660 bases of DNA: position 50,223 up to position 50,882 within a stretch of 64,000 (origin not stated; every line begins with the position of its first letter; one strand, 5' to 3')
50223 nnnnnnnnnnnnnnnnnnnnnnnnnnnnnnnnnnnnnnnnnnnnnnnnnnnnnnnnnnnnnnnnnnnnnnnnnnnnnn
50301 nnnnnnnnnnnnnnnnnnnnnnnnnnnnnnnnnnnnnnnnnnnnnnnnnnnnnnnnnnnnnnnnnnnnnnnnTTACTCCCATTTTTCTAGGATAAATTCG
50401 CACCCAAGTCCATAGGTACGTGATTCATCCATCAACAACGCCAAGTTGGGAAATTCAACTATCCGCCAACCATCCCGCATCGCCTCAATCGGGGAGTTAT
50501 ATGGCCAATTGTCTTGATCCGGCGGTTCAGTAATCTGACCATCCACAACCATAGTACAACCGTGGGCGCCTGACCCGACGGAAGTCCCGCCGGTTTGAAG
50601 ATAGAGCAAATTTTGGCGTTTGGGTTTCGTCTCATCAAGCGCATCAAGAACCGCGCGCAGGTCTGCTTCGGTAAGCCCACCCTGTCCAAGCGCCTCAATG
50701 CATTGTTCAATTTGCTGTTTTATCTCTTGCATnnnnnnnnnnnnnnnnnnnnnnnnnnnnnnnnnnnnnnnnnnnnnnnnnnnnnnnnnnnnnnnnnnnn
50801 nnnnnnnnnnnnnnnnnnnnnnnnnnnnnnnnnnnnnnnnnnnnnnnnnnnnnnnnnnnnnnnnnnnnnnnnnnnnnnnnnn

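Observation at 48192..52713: Operon-like cluster of three PhyH dioxygenases interleaved with two unknown ~120-aa proteins and a TIM-barrel isomerase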

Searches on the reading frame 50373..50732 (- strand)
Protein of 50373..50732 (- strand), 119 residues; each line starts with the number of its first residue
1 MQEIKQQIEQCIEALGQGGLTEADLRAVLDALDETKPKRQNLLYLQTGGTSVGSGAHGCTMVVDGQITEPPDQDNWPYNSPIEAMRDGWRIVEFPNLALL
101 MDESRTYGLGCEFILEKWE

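Call 5: search_protein_families(library=pfam, proteins=[window:50373-50732:-], max_evalue=0.01)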
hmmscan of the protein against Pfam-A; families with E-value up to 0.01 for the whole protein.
window:50373-50732:- (119 aa): 0 families

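Call 9: find_homologous_proteins(query=window:50373-50732:-, max_evalue=0.001)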
Query window:50373-50732:- (119 aa): 331 proteins with E <= 0.001 among 333 candidates; the best 120 are listed.
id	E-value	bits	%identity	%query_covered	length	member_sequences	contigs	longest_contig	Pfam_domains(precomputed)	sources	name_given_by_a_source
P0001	3.5e-69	249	92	100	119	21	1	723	-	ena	-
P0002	2.6e-49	185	68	96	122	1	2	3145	-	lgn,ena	-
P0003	6.1e-47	177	66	97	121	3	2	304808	-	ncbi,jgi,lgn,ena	-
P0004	1.6e-46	176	68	96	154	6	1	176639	-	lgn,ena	-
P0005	1.7e-46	176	67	96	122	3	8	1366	-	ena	-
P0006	1.8e-46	175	68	96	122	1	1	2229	-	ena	-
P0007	6.5e-46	174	68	96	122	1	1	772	-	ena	-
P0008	1.3e-45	173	64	97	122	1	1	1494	-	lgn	-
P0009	1.7e-44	169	65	96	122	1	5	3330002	-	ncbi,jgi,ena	jgi:hypothetical protein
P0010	1.9e-44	169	64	97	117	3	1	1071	-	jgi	jgi:hypothetical protein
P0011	3.0e-44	168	68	97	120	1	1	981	-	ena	-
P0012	3.1e-44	168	63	97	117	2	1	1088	-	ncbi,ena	-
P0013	5.4e-44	167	63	97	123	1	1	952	-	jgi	jgi:hypothetical protein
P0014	5.6e-44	167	61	99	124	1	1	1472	-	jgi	jgi:hypothetical protein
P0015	9.0e-44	167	61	99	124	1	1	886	-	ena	-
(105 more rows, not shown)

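Call 10: search_protein_families(library=ncbifam, proteins=[window:50373-50732:-], max_evalue=0.01)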
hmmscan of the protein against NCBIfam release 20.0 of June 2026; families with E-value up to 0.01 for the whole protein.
window:50373-50732:- (119 aa): 0 families

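Call 13: find_related_loci(query=A2, collection=genome_contigs, flank=6000)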
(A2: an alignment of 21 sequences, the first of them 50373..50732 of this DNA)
Query A2 (119 aa) in genome_contigs; peptide patterns used: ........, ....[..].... (x = any residue, [..] = any of these).
598 stretches matched a pattern (row limit reached: there are more); 568 encode a relative of the query (tblastn E <= 1e-3); the best 80 are kept; 80 distinct loci.
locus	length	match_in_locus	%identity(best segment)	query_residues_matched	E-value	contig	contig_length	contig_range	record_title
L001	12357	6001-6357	92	1-119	2e-72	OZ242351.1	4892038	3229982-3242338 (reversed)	MAG: Candidatus Poribacteria bacterium isolate f935c7b2-2358-4189-a958-9ccc83df77d9 genome assembly, chromosome: 1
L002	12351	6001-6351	66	4-119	1e-51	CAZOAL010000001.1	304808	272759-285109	MAG TPA_asm: uncultured bacterium isolate SRP119689_co1_304 genome assembly, contig: NODE_9_length_304808_cov_28.162896,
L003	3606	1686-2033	64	4-118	1e-48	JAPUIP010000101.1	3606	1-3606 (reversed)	MAG: Candidatus Poribacteria bacterium isolate KW1-S08_28 KW1-S08_28_cg101, whole genome shotgun sequence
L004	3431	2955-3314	61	1-118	4e-46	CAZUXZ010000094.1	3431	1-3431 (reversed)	MAG TPA_asm: uncultured Rhizobiaceae bacterium isolate SRP092796_co1_574 genome assembly, contig: k141_2036550, whole ge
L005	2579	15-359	60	5-118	9e-46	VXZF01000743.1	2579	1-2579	MAG: Gemmatimonadetes bacterium isolate SB0670_bin_29 NODE_18241_length_2579_cov_7.730586, whole genome shotgun sequence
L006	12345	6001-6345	59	5-118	2e-45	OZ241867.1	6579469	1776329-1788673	MAG: Candidatus Latescibacterota bacterium isolate 402c3f40-99c9-4ff8-b352-fabea084b2f7 genome assembly, chromosome: 1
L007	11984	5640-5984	60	5-118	4e-45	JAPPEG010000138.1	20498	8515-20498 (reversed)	MAG: Gemmatimonadota bacterium isolate IRC4_bin_45 NODE_1704_length_20498_cov_25.9811, whole genome shotgun sequence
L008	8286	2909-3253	61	4-117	5e-45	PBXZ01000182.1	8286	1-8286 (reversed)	MAG: Candidatus Poribacteria bacterium isolate NP41 49165, whole genome shotgun sequence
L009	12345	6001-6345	59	5-118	6e-45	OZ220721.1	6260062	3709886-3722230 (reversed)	MAG: Candidatus Latescibacterota bacterium isolate 1fb1e748-2903-4aab-acc2-5860c344c101 genome assembly, chromosome: 1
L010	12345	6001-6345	59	5-118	2e-44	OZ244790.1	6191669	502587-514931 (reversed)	MAG: Candidatus Latescibacterota bacterium isolate 46c83e85-0880-45c6-8d78-79488e6eca4b genome assembly, chromosome: 1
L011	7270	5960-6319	57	1-118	4e-44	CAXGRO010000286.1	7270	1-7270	MAG TPA_asm: uncultured bacterium isolate ERR594323_concoct_206 genome assembly, contig: ERZ8580415.18031, whole genome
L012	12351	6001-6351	59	2-117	6e-44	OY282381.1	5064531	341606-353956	MAG: uncultured Caldilineaceae bacterium genome assembly, chromosome: 1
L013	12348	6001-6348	56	5-119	5e-43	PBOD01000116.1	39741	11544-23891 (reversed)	MAG: Gemmatimonadetes bacterium isolate RS822 15881, whole genome shotgun sequence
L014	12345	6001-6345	57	5-118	1e-42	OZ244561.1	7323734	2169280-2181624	MAG: Candidatus Latescibacterota bacterium isolate 14245923-b953-489b-b549-9f362580a9e9 genome assembly, chromosome: 1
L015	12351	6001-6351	56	4-119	9e-43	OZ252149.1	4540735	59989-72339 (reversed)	MAG: Candidatus Latescibacterota bacterium isolate 5250bc21-db7e-4a39-8016-0dfc5ffc07cb genome assembly, chromosome: 1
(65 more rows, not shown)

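Call 14: search_solved_structures(query=A2, max_evalue=10)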
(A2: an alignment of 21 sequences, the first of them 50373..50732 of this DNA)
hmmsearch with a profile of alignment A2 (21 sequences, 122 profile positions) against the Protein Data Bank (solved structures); distinct sequences matched with E-value up to 10: 5.
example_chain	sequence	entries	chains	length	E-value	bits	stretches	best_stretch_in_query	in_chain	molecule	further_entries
2m7o_A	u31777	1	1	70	0.17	15.2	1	23-83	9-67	uncharacterized protein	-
37tt_A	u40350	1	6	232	0.2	15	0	20-48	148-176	Z4 c3ii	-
6a73_A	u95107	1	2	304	0.26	14.7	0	6-73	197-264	COP9 signalosome complex subunit 2,Endolysin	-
9d92_A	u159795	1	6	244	1.6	12.1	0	12-48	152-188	Z4 c3i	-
2qgs_A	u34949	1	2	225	1.7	12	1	16-73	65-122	Protein SE1688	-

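Call 29: predict_structure(alignment_id=A3)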
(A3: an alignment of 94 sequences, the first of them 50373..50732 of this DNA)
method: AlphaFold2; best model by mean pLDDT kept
length: 119 residues; sequences in the alignment: 94
mean_pLDDT: 86.3   pTM: 0.63
mean pLDDT of the five models: 86.3, 86.3, 85.1, 85.1, 84.8
residues with pLDDT >= 90: 69; 70-90: 34; 50-70: 14; < 50: 2
segments of 3 or more residues with pLDDT < 50: none
pLDDT, mean of each block of 10 residues (from residue 1): 89 95 92 77 92 92 89 89 96 80 56 89
secondary structure, 60 per line:
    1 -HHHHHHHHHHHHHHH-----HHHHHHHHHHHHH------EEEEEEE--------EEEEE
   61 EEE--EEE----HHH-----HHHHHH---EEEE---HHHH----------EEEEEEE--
elements in order: H2-16 H22-34 E41-47 E56-63 E66-68 H81-86 E90-93 H97-100 E111-117

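Call 32: fold_search(model_id=the predicted structure, library=pdb)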
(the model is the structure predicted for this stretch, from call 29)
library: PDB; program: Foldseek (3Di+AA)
matches with E <= 10: 264; with E <= 0.001: 0
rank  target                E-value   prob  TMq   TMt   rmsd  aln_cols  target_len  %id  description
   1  2we7_A                2.5e-01  0.20  0.22  0.10  13.4       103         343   16  Crystal structure of Mycobacterium tuberculosis Rv0376c homologue from Mycobacterium smegmatis (released 2010-04-07)
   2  1vpv_B                4.0e-01  0.21  0.29  0.16  14.3       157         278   13  Crystal structure of a degv lipid binding protein (tm1468) from thermotoga maritima at 2.45 A resolution (released 2004-12-07)
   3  8g5y_SD               4.5e-01  0.20  0.23  0.13  19.1       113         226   20  mRNA decoding in human is kinetically and structurally distinct from bacteria (IC state) (released 2023-04-19)
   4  9fq1_A                5.1e-01  0.28  0.37  0.23   8.3       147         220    9  Structure of the disease-causing mutant P20S of human KCTD1 (released 2025-04-23)
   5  7w7h_E                5.4e-01  0.14  0.28  0.15  13.4       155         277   13  S Suis FakA-FakB2 complex structure (released 2022-09-21)
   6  6s4l_D                6.5e-01  0.30  0.37  0.23   7.1       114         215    9  Structure of human KCTD1 (released 2020-07-15)
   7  6dj6_B                6.9e-01  0.10  0.25  0.14  14.1       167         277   12  The X-ray crystal structure of the Streptococcus pneumoniae Fatty Acid Kinase (Fak) B2 protein loaded with cis-oleic a (released 2019-05-29)
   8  9fq1_B                7.3e-01  0.28  0.38  0.23   7.9       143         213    9  Structure of the disease-causing mutant P20S of human KCTD1 (released 2025-04-23)
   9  7cpv_SD               7.3e-01  0.16  0.23  0.14  19.1       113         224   20  Cryo-EM structure of 80S ribosome from mouse testis (released 2022-02-02)
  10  9mr4_w                7.8e-01  0.14  0.22  0.13  18.7       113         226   20  NAC: Ribosome nascent chain complex(Oxa1L) (released 2025-08-20)
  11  9bln_Z                8.3e-01  0.11  0.21  0.13  19.8       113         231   20  The structure of human Pdcd4 bound to the 40S-eIF4A-eIF3-eIF1 complex (released 2024-09-04)
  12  9fq1_E                8.8e-01  0.20  0.36  0.24   8.4       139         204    9  Structure of the disease-causing mutant P20S of human KCTD1 (released 2025-04-23)
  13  6y57_SD               8.8e-01  0.14  0.23  0.14  19.0       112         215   19  Structure of human ribosome in hybrid-PRE state (released 2020-04-15)
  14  6nr1_B                8.8e-01  0.10  0.25  0.15  13.8       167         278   11  The X-ray crystal structure of Streptococcus pneumoniae Fatty Acid Kinase (Fak) B2 protein loaded with Vaccenic acid ( (released 2019-08-21)
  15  9fq1_C                9.4e-01  0.23  0.39  0.25   8.6       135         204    7  Structure of the disease-causing mutant P20S of human KCTD1 (released 2025-04-23)
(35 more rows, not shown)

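Call 48: search_protein_representatives(alignment_id=A3)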
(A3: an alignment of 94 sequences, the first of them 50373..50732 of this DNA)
Query: 94 sequences, 122 profile positions. Proteins with E-value up to 0.001 (for the whole library): 285; up to 1e-10: 150; up to 1e-30: 24. The best 150 are listed.
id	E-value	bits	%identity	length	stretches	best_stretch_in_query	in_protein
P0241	5.5e-49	181.4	-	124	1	4-122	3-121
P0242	3.3e-48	178.9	-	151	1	5-120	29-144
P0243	8.7e-47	174.3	-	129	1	3-121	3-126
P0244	3.9e-42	159.3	-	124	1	4-121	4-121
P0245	5.3e-41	155.6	-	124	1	4-122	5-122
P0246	9.7e-40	151.5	-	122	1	4-120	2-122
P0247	5.1e-38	146.0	-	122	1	4-121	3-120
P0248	2.6e-37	143.7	-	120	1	5-122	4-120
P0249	3.1e-37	143.4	-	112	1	35-122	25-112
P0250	5.4e-37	142.7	-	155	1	5-121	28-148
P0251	8.0e-36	138.9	-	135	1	3-122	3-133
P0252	2.1e-35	137.6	-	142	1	4-96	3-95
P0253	2.3e-35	137.4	-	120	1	3-121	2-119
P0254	6.5e-35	136.0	-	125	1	6-122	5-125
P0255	1.0e-34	135.4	-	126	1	4-121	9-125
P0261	5.1e-32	126.6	-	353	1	36-122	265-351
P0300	2.2e-21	92.3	-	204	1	39-118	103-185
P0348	1.1e-13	67.5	-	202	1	4-121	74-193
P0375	1.1e-11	61.0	-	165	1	32-122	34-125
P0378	1.4e-11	60.6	-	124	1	4-119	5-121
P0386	3.4e-11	59.4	-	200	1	6-121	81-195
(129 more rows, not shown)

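Call 52: search_protein_families(library=pfam, proteins=[P0261, P0300, P0348, P0386, P0375, L012:6380-7138:+], max_evalue=0.1)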
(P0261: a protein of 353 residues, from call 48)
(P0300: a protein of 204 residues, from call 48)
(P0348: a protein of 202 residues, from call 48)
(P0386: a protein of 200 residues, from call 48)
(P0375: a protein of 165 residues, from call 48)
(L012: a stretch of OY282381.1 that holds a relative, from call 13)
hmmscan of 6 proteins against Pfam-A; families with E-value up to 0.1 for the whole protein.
P0261 (353 aa): 2 families
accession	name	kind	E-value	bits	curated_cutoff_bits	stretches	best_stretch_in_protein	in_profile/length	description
PF05721.19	PhyH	-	1.9e-11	45.1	22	1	13-209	4-201/213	Phytanoyl-CoA dioxygenase (PhyH)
PF13640.12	2OG-FeII_Oxy_3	-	0.0012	20.2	27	1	119-225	13-96/98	2OG-Fe(II) oxygenase superfamily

P0300 (204 aa): 0 families

P0348 (202 aa): 0 families

P0386 (200 aa): 0 families

P0375 (165 aa): 0 families

L012:6380-7138:+ (252 aa): 1 family
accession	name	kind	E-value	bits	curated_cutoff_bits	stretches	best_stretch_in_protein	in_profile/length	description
PF05721.19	PhyH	-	6.8e-22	79.2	22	1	12-199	3-212/213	Phytanoyl-CoA dioxygenase (PhyH)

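Call 53: find_encoding_contigs(protein=P0261, flank=5000, max_places=4)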
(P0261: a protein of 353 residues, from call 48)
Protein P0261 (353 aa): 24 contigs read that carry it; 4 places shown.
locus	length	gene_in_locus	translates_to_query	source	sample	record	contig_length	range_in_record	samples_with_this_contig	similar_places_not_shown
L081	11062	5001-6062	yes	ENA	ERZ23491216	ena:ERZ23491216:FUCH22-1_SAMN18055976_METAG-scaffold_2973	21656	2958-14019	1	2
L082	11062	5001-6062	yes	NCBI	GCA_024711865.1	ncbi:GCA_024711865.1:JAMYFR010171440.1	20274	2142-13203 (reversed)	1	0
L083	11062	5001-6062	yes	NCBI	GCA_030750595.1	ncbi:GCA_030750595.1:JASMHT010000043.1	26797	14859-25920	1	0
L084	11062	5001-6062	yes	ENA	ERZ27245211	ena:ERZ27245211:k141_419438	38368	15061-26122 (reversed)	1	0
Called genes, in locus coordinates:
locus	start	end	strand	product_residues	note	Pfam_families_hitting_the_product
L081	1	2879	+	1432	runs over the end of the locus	-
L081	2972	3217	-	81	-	-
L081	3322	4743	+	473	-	-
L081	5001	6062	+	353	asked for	PF05721:PhyH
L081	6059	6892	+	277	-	PF05721:PhyH (faint)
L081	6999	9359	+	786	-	PF01871:AMMECR1 (faint), PF13646:HEAT_2 (faint)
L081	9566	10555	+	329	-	PF03462:PCRF, PF00472:RF-1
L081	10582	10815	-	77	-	-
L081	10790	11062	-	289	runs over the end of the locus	PF13623:SurA_N_2 (weak), PF13624:SurA_N_3, PF13145:Rotamase_2, PF13616:Rotamase_3, PF00639:Rotamase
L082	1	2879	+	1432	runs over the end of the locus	-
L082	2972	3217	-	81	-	-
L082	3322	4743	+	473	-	-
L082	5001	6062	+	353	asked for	PF05721:PhyH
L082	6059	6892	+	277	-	PF05721:PhyH (faint)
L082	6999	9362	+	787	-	PF01871:AMMECR1 (faint), PF13646:HEAT_2 (faint)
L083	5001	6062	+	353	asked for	PF05721:PhyH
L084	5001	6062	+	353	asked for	PF05721:PhyH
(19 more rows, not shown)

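Call 56: find_encoding_contigs(protein=P0375, flank=4000, max_places=3)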
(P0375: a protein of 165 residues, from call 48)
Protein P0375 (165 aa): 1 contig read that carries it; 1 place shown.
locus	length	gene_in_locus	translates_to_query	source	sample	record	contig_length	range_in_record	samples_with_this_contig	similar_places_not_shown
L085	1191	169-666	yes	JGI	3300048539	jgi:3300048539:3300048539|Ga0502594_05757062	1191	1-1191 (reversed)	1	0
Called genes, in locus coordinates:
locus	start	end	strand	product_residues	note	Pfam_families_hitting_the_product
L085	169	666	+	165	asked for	-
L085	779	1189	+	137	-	?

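Call 57: find_encoding_contigs(protein=P0386, flank=4000, max_places=3)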
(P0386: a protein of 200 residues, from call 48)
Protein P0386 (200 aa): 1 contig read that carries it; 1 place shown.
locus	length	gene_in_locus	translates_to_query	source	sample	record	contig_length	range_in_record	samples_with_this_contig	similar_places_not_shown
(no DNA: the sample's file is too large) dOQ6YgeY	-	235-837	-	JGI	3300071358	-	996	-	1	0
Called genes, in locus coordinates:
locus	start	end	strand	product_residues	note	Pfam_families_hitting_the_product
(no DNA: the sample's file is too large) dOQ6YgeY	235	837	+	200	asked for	-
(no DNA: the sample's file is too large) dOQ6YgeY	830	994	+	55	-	?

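Call 66: search_protein_families(library=pfam, alignment_id=A3, max_evalue=10)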
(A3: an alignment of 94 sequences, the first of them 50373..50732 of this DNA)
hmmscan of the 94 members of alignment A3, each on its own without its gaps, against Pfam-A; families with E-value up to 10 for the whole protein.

A. member 1, window:50373-50732:- (119 aa): 3 families
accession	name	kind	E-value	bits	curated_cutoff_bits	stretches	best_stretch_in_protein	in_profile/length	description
PF16292.10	DUF4938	-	0.022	14.5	32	1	34-105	57-130/302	Domain of unknown function (DUF4938)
PF22309.2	HK-GC-Chemotax_sensor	-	0.038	14.6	27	1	2-66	4-68/122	HK/GC/Chemotaxis protein-like, sensor domain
PF24883.2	NPHP3_N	-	0.21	12.2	24.8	1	4-44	105-144/164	Nephrocystin 3, N-terminal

B. families by the number of members that match (of 94 scanned): 29 families (the first 25 are shown)
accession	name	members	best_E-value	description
PF07202.18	Tcp10_C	19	0.21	T-complex protein 10 C-terminus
PF05382.19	Amidase_5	3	0.17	Bacteriophage peptidoglycan hydrolase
PF08681.18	TacA1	2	0.0071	Antitoxin TacA 1-like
PF00920.27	ILVD_EDD_N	2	0.032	Dihydroxy-acid/6-phosphogluconate dehydratase N-terminal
PF21109.2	Stonustoxin_helical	2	0.037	Stonustoxin helical domain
PF22309.2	HK-GC-Chemotax_sensor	2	0.038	HK/GC/Chemotaxis protein-like, sensor domain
PF25361.1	AAA_lid_RFC1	2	0.13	RFC1-like, AAA+ ATPase lid domain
PF24883.2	NPHP3_N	2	0.21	Nephrocystin 3, N-terminal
PF18677.6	ArnB_C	1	0.0035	Archaellum regulatory network B, C-terminal domain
PF16292.10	DUF4938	1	0.022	Domain of unknown function (DUF4938)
PF08891.16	YfcL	1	0.032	YfcL protein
PF24026.1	DUF7337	1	0.045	Family of unknown function (DUF7337)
PF13490.11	zf-HC2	1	0.045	Putative zinc-finger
PF05120.17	GvpG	1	0.06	Gas vesicle protein G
PF18430.7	DBD_HTH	1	0.083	Putative DNA-binding domain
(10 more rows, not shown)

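Call 75: search_solved_structures(query=A5, max_evalue=10)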
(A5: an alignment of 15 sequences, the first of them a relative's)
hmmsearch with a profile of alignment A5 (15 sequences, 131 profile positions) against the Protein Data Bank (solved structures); distinct sequences matched with E-value up to 10: 0.

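Call 76: find_homologous_proteins(query=A5, max_evalue=0.001)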
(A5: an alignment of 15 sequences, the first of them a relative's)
Query A5 (15 sequences) (134 aa, profile of the alignment): 497 proteins with E <= 0.001 among 3306 candidates; the best 120 are listed.
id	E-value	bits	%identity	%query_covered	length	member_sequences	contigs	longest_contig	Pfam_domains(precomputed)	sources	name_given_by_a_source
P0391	2.0e-48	182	53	85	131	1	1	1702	-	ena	-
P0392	9.7e-48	179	52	85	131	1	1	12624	-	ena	-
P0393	3.6e-47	178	50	85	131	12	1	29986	-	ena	-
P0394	4.9e-47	177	53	85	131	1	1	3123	-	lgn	-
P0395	1.2e-46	176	49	85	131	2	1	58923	-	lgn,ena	-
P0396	5.8e-46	174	49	85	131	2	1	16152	-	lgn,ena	-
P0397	5.9e-46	174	49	85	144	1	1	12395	-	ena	-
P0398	7.0e-46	173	58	87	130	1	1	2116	-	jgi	jgi:hypothetical protein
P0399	8.4e-46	173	51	85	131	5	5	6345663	-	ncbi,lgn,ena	-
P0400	1.1e-45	173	51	85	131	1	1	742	-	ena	-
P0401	1.8e-45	172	50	90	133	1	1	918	-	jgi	jgi:hypothetical protein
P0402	2.6e-45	172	47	85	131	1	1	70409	-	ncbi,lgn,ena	-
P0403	5.8e-45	171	56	86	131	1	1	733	-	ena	-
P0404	3.2e-44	168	52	87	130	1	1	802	-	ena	-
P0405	4.2e-44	168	50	85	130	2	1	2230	-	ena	-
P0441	1.9e-42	162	47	89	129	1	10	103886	-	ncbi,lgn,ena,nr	ncbi:MAG: hypothetical protein O3B01_06125 [Planctomycetota bacterium]|nr:hypothetical protein [Plan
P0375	2.5e-42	162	45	88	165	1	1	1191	-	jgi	jgi:hypothetical protein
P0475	3.8e-41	158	48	91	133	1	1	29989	-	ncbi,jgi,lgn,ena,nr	ncbi:MAG TPA: hypothetical protein VFB21_06905 [Chthonomonadaceae bacterium]|nr:hypothetical protein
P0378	7.9e-40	154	44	86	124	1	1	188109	-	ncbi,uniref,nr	ncbi:hypothetical protein ODJ79_19810 [Actinoplanes sp. KI2]|uniref:hypothetical protein n=1 Tax=Act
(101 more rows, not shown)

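Call 77: find_encoding_contigs(protein=P0378, flank=8000, max_places=2)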
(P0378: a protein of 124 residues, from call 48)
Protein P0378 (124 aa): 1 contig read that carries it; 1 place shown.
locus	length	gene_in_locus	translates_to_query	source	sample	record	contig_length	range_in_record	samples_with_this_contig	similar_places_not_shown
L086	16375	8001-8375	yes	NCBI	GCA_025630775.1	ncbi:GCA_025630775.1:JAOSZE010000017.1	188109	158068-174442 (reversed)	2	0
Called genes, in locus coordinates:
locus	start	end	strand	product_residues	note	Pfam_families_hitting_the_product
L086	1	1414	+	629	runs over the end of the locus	-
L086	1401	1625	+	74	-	-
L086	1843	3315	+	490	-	PF04055:Radical_SAM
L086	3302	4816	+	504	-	PF04055:Radical_SAM, PF13353:Fer4_12 (weak)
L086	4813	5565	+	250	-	PF10014:2OG-Fe_Oxy_2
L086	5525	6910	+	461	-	PF04055:Radical_SAM, PF06969:HemN_C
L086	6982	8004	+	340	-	-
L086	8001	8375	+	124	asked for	-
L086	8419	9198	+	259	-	PF05721:PhyH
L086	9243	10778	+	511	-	PF01921:tRNA-synt_1f (faint), PF01406:tRNA-synt_1e, PF09334:tRNA-synt_1g (faint), PF23493:CysS_C (weak)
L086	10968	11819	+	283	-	-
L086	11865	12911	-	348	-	PF00296:Bac_luciferase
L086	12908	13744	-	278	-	-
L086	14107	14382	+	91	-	PF00550:PP-binding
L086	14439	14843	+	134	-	PF00550:PP-binding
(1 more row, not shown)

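Call 78: find_encoding_contigs(protein=P0399, flank=6000, max_places=2)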
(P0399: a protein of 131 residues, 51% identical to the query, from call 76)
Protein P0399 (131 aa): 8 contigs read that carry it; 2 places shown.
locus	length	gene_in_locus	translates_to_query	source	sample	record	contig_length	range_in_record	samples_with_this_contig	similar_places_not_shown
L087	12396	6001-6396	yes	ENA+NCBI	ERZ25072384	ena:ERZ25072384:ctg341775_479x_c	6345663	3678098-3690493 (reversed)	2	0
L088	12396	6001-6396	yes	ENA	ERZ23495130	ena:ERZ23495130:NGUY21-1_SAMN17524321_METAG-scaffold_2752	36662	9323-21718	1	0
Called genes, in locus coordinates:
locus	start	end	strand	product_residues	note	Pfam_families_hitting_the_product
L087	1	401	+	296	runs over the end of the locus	PF05721:PhyH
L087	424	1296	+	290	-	PF01909:NTP_transf_2, PF18765:Polbeta (weak)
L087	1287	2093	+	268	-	PF05721:PhyH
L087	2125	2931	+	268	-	PF05721:PhyH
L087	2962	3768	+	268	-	PF05721:PhyH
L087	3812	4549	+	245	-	PF05721:PhyH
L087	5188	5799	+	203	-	-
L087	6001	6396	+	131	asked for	-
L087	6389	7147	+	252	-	PF05721:PhyH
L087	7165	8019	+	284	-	PF01261:AP_endonuc_2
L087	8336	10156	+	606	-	PF17758:Prot_ATP_ID_OB_N, PF16450:Prot_ATP_ID_OB_C, PF13191:AAA_16 (faint), PF00004:AAA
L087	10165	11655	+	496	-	PF03136:Pup_ligase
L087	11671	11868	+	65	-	-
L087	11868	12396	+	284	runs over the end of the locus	PF00227:Proteasome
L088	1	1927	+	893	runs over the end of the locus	PF06634:DUF1156, PF01555:N6_N4_Mtase (faint)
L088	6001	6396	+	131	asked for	-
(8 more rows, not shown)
